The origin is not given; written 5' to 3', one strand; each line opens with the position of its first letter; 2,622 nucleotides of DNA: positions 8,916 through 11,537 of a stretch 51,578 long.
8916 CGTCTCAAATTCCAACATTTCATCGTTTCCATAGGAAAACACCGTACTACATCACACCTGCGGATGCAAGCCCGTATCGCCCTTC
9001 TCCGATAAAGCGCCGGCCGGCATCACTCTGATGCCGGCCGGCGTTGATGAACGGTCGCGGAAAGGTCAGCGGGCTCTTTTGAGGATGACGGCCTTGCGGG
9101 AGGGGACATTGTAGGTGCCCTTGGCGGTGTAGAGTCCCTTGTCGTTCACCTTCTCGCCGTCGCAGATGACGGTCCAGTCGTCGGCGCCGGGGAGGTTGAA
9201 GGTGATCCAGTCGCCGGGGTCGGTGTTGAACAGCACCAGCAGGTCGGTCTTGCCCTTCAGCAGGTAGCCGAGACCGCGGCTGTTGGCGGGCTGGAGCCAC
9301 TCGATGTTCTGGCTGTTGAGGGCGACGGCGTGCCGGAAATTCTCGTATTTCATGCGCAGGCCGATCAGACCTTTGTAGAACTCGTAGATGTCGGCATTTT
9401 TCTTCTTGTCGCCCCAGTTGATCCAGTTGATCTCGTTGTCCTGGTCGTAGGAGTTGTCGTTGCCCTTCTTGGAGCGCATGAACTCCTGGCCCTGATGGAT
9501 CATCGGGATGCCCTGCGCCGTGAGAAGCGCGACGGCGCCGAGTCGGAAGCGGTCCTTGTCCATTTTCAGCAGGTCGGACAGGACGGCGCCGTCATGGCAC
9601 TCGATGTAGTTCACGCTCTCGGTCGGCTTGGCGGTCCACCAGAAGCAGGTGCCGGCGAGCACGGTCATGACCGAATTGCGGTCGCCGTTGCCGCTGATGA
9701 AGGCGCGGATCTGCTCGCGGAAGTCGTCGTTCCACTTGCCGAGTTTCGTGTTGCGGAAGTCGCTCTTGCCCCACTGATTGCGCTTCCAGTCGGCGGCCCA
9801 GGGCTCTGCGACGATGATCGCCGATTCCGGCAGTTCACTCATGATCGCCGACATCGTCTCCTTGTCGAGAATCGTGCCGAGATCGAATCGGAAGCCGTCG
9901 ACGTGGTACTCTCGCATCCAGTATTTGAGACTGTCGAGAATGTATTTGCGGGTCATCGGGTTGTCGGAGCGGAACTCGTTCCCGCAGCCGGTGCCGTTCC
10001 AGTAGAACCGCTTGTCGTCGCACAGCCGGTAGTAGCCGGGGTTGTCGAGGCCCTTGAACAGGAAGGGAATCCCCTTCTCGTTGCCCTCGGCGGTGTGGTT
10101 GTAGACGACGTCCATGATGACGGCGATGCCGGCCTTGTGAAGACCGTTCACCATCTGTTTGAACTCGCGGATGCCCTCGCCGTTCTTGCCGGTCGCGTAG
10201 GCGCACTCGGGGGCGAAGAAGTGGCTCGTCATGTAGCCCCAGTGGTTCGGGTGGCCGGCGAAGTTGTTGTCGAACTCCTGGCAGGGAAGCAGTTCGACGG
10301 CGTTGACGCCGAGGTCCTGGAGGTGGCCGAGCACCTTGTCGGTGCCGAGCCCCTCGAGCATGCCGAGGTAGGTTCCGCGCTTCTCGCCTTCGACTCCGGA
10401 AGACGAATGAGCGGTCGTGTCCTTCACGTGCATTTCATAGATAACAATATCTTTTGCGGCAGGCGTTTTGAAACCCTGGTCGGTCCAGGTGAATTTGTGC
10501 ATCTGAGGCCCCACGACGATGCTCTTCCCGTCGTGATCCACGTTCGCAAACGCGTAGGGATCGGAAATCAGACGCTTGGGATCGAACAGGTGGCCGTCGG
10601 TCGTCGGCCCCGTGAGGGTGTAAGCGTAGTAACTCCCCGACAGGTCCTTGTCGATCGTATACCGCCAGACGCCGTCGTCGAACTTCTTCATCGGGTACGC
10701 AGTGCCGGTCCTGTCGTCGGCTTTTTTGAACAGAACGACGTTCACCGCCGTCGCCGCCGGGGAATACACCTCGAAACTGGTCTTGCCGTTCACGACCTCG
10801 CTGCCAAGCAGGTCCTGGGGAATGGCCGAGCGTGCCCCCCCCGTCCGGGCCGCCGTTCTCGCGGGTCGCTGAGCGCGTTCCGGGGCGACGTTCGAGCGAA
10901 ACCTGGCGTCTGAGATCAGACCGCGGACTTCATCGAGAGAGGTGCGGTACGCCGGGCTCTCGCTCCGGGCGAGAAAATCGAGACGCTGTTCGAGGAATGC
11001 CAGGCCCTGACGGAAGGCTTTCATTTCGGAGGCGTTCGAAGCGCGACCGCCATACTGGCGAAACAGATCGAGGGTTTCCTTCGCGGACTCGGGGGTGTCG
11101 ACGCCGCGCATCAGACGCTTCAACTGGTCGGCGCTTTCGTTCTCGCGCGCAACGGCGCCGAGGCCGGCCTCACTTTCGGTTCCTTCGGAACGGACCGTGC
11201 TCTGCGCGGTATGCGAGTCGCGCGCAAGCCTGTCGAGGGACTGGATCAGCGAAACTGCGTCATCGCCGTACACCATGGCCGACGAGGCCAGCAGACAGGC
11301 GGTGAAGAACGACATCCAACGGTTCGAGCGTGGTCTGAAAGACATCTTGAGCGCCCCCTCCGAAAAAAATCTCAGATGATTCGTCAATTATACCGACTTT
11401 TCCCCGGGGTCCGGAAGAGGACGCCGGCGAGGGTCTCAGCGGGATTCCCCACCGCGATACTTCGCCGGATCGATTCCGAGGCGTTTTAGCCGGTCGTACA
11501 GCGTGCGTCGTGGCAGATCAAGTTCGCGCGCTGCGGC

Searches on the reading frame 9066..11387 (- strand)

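Call 56: search_protein_families(library=pfam, proteins=[window:9066-11387:-], max_evalue=0.001)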
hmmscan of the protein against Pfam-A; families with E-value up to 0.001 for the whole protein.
window:9066-11387:- (773 aa): 3 families
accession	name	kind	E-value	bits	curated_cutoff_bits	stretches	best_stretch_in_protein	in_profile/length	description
PF00128.31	Alpha-amylase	-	1.1e-17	64.9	22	2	329-435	15-95/446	Alpha amylase, catalytic domain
PF02922.24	CBM_48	-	3.7e-14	53.3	22.4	1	194-279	2-83/83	Carbohydrate-binding module 48 (Isoamylase N-terminal domain)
PF21653.3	pulA_all-beta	-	0.00074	19.5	26.7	0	715-746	30-60/60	Pullulanase, all-beta domain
